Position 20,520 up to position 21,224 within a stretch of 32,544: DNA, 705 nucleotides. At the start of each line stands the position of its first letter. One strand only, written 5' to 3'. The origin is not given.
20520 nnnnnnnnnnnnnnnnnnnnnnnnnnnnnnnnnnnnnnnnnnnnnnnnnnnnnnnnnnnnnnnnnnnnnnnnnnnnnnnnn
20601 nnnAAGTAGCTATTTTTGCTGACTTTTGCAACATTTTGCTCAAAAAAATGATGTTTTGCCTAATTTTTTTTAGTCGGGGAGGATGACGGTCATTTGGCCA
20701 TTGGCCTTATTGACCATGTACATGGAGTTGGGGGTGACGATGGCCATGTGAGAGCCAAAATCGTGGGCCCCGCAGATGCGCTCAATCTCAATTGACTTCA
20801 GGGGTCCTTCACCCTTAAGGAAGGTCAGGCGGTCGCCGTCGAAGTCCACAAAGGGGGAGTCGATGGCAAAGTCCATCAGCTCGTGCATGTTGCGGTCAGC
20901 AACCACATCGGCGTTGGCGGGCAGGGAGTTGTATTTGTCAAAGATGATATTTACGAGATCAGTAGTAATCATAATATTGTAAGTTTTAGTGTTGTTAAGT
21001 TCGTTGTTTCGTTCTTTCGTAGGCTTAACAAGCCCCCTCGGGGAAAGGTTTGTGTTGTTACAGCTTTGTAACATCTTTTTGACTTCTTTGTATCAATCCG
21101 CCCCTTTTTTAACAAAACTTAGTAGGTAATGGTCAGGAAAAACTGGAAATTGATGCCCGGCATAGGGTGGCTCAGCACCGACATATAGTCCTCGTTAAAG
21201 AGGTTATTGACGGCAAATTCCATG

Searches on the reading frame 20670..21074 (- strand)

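Call 3: search_protein_families(library=pfam, proteins=[window:20670-21074:-], max_evalue=0.1)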
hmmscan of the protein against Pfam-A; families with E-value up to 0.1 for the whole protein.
window:20670-21074:- (134 aa): 1 family
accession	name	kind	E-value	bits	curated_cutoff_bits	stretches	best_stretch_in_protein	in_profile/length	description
PF22189.2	RickCE_N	-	0.033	14.4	27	1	23-59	81-112/162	RickCE N-terminal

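Call 4: search_protein_families(library=ncbifam, proteins=[window:20670-21074:-], max_evalue=0.1)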
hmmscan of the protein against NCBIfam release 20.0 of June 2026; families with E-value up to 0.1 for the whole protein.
window:20670-21074:- (134 aa): 0 families

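Call 94: search_protein_families(library=pfam, proteins=[window:20670-21074:-], max_evalue=0.01)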
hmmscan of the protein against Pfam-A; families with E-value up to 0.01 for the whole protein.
window:20670-21074:- (134 aa): 0 families
